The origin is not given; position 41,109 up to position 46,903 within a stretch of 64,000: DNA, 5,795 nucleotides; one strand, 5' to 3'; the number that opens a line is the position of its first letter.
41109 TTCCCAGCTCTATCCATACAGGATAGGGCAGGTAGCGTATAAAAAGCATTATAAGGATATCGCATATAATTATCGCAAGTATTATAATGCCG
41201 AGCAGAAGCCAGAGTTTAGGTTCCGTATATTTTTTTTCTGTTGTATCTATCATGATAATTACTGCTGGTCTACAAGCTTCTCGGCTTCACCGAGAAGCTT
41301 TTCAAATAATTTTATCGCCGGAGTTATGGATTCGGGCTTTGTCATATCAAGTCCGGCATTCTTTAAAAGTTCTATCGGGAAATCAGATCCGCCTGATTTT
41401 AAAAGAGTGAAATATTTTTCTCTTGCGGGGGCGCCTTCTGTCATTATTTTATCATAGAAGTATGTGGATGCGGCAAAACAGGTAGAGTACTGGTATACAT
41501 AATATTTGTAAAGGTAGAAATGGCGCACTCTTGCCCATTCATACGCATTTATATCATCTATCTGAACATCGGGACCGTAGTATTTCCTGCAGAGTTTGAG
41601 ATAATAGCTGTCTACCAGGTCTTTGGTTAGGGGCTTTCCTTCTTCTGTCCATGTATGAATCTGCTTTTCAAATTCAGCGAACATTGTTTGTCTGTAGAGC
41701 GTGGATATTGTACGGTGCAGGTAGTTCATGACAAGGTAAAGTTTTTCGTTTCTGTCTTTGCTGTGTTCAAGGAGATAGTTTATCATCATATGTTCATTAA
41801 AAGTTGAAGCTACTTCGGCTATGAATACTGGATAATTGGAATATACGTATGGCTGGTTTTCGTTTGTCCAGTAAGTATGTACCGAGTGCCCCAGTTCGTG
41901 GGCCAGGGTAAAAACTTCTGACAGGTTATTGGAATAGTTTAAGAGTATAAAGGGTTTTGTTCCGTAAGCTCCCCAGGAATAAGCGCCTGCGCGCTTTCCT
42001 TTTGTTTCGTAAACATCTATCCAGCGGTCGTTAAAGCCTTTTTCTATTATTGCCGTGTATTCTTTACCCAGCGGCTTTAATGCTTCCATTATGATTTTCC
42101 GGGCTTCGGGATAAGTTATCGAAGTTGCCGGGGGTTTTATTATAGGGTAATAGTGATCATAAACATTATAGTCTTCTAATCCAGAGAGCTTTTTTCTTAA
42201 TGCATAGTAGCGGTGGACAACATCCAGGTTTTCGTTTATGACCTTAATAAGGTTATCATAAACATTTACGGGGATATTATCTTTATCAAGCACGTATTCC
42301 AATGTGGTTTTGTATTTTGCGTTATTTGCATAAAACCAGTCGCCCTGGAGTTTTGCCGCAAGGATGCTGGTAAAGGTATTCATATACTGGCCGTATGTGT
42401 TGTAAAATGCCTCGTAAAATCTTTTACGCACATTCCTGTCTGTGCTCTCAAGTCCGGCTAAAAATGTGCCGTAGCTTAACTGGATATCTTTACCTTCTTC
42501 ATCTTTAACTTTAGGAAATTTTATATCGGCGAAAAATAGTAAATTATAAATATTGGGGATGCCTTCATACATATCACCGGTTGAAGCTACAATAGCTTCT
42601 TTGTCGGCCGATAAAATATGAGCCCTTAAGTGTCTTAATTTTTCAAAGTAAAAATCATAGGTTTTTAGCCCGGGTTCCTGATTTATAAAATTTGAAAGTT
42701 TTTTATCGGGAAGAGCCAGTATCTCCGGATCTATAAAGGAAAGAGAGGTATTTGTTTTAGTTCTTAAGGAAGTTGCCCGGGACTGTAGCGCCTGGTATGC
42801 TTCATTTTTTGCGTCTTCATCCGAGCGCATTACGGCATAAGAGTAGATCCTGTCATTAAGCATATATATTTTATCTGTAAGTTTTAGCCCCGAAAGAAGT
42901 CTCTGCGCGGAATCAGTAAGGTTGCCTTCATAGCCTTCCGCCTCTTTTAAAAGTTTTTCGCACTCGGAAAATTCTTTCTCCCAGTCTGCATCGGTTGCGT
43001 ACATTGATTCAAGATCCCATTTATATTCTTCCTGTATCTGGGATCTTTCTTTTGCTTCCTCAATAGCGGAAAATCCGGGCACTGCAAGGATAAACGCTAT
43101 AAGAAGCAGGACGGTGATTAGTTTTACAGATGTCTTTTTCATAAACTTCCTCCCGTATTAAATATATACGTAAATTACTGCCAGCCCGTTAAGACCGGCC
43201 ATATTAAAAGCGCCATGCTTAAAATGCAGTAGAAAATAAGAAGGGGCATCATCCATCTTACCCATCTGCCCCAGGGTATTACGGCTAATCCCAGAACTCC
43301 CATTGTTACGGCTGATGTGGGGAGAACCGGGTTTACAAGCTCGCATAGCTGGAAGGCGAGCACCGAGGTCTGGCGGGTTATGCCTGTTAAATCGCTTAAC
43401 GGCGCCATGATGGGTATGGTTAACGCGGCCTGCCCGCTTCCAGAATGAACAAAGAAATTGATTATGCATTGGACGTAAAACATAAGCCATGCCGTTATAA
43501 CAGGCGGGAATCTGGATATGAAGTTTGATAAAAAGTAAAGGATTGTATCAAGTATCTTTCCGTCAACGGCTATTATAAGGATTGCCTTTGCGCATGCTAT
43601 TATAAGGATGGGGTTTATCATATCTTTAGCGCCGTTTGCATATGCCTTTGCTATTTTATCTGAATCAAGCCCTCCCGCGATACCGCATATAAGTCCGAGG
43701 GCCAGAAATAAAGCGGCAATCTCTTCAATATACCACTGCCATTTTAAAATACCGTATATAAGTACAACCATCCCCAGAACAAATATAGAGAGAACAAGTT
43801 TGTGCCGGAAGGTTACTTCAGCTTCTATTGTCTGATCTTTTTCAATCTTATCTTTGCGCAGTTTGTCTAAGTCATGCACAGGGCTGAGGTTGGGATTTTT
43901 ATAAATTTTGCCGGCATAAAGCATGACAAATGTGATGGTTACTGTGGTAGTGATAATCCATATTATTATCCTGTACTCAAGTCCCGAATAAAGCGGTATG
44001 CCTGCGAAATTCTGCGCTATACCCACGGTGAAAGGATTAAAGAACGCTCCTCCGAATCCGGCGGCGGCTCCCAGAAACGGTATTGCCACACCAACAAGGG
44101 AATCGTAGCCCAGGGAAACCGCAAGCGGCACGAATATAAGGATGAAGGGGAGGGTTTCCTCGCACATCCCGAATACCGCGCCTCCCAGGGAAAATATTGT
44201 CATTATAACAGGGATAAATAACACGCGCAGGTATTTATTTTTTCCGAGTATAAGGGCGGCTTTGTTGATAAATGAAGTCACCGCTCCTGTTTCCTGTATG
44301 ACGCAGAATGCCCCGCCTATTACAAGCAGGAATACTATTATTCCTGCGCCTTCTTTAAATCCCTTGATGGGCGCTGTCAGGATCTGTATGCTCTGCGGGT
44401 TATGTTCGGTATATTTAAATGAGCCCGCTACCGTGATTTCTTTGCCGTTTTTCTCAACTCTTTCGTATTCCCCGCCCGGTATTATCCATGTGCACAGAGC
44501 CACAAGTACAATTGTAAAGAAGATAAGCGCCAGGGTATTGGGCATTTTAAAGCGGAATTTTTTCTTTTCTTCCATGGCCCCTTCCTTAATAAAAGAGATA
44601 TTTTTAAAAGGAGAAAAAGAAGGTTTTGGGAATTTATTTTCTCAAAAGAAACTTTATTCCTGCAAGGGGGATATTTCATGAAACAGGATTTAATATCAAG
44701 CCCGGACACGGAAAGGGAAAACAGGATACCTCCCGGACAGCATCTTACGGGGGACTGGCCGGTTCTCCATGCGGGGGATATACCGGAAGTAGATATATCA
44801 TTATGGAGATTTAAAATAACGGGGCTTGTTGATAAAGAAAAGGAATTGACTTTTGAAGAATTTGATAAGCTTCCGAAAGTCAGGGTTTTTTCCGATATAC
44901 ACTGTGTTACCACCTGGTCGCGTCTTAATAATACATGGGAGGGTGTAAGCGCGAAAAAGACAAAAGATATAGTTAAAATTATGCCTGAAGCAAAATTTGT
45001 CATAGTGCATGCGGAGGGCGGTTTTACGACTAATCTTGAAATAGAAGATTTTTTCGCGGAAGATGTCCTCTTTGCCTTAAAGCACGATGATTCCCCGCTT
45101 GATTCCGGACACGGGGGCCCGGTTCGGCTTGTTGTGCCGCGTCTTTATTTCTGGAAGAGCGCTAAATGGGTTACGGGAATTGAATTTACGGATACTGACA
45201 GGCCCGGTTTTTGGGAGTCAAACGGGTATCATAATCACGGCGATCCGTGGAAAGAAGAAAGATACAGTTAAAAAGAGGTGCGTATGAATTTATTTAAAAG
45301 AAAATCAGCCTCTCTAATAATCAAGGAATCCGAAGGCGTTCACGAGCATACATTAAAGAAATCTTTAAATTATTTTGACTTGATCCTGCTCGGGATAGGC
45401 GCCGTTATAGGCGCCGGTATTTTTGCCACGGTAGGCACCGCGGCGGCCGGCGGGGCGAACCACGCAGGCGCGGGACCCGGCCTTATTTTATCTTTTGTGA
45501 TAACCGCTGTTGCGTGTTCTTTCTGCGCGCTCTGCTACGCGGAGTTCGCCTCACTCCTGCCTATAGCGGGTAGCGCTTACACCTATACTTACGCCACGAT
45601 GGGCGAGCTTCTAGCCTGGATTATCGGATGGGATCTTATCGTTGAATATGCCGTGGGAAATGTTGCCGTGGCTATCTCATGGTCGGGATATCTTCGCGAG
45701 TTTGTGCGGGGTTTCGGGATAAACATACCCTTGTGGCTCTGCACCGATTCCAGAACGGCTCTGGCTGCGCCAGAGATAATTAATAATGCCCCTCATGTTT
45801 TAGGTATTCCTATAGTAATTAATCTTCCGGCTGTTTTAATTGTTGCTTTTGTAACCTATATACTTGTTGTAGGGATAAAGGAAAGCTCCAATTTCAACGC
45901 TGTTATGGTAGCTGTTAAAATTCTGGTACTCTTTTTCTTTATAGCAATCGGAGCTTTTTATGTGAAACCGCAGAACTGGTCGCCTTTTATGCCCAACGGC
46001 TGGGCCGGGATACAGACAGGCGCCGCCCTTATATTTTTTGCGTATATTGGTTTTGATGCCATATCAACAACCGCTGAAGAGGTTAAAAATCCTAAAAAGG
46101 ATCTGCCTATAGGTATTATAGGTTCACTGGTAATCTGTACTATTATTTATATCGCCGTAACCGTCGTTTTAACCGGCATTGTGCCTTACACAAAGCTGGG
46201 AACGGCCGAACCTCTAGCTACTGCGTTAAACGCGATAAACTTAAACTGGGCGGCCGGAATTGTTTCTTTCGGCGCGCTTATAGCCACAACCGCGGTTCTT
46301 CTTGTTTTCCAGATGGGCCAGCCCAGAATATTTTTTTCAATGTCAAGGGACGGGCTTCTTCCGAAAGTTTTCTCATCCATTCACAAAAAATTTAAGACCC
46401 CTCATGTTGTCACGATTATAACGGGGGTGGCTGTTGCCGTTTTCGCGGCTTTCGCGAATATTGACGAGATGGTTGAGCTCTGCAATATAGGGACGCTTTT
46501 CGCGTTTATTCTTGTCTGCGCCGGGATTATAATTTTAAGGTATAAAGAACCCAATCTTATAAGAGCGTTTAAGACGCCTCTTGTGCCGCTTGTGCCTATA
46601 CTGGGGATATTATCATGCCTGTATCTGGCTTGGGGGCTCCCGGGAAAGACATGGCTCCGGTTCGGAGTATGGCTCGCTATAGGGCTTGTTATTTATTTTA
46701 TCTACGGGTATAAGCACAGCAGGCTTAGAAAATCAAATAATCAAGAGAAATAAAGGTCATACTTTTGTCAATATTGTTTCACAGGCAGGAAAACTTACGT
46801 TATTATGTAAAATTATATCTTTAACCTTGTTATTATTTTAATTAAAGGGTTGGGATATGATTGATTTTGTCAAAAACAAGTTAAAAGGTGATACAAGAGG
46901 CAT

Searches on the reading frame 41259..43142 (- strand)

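Call 24: search_protein_families(library=ncbifam, proteins=[window:41259-43142:-], max_evalue=1e-10)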
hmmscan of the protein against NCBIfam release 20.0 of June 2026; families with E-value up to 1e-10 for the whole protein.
window:41259-43142:- (627 aa): 3 families
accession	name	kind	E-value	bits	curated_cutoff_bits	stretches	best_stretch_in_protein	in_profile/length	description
TIGR00181.1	pepF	equivalog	1.1e-185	619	490.55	1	33-622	1-590/591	oligoendopeptidase F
TIGR02290.1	M3_fam_3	subfamily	9.5e-104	348.4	561.7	1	41-622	1-586/587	M3 family oligoendopeptidase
TIGR02289.1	M3_not_pepF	subfamily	3.4e-20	72.1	442.35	1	228-611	150-539/549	M3 family oligoendopeptidase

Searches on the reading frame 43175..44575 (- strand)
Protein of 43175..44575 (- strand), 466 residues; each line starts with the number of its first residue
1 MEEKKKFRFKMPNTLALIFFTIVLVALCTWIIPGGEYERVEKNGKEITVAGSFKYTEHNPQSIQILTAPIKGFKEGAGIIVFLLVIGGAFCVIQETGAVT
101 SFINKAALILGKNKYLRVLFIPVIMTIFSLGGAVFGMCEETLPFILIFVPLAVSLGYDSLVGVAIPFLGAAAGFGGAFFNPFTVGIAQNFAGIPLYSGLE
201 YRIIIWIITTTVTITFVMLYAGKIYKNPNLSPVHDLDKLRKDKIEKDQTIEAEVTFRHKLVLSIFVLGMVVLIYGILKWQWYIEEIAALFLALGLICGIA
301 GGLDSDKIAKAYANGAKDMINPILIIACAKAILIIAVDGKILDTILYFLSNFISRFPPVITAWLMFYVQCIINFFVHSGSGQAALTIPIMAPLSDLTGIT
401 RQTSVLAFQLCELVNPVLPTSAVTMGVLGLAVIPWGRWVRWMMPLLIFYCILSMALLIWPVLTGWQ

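Call 24: search_protein_families(library=ncbifam, proteins=[window:43175-44575:-], max_evalue=1e-10)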
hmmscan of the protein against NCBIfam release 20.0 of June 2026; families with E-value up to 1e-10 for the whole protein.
window:43175-44575:- (466 aa): 1 family
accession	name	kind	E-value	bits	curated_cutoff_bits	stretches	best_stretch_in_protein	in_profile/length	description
NF008611.1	PRK11588.1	equivalog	3.1e-118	395.6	500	1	11-465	1-491/492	putative basic amino acid antiporter YfcC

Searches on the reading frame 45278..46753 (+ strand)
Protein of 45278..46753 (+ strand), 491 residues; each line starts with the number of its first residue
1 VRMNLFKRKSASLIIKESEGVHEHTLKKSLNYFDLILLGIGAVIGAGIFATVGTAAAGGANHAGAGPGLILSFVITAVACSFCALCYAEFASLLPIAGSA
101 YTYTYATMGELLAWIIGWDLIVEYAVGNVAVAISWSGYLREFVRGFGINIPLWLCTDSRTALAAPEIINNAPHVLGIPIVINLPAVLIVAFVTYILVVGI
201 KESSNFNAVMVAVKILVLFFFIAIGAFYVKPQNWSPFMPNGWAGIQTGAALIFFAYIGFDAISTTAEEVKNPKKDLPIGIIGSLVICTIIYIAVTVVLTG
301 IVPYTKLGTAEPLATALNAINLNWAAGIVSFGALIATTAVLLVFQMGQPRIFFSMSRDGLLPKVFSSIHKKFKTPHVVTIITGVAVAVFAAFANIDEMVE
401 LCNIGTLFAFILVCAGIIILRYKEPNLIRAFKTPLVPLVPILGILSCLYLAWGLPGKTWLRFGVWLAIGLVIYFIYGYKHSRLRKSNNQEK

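Call 24: search_protein_families(library=ncbifam, proteins=[window:45278-46753:+], max_evalue=1e-10)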
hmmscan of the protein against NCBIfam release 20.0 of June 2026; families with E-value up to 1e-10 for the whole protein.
window:45278-46753:+ (491 aa): 22 families
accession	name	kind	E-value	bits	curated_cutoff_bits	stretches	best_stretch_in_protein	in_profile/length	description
NF053761.1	BrChAATpBcaP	equivalog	1.1e-182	608.2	690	1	5-484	1-459/460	branched-chain amino acid transporter BcaP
TIGR00909.1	2A0306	subfamily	5.6e-140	467.1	556.8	1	26-476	1-429/429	amino acid transporter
TIGR00906.1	2A0303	subfamily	4.4e-116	388.7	681.7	2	18-424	21-430/602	cationic amino acid transport permease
TIGR00908.1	2A0305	equivalog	5.4e-36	124.4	381.75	1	188-476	126-429/442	ethanolamine permease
TIGR00911.1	2A0308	subfamily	3.3e-34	118.2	701.8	1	181-475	169-472/505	L-type amino acid transporter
TIGR00905.1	2A0302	subfamily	3.4e-34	118.5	409.05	1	178-482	126-441/473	basic amino acid/polyamine antiporter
NF008466.1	PRK11357.1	equivalog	8.2e-28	97.5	800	1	167-451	112-406/446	fructoselysine/psicoselysine transporter FrlA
NF007938.0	PRK10655.1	equivalog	6.7e-22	78.3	409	1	27-480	5-431/438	putrescine-ornithine antiporter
NF007929.0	PRK10644.1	equivalog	7.3e-22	77.7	574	1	174-485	118-433/445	arginine/agmatine antiporter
TIGR03428.1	ureacarb_perm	hypoth_equivalog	2.7e-19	69.4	740.45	1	61-423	41-402/475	permease, urea carboxylase system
NF008484.0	PRK11387.1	equivalog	5e-19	68.6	716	1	237-487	200-462/471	S-methylmethionine permease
NF007876.0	PRK10580.1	equivalog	9.6e-19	67.6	736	1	23-423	4-385/457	proline-specific permease ProY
NF053662.1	Glu_GABA_anti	equivalog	4.3e-16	58.9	640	1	196-448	137-403/468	glutamate/gamma-aminobutyrate antiporter GadC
NF008245.0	PRK11021.1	equivalog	3.8e-15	55.8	284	1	186-420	127-367/419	L-methionine/branched-chain amino acid transporter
TIGR04299.1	antiport_PotE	equivalog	2.1e-14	53.5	560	1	61-455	30-404/430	putrescine-ornithine antiporter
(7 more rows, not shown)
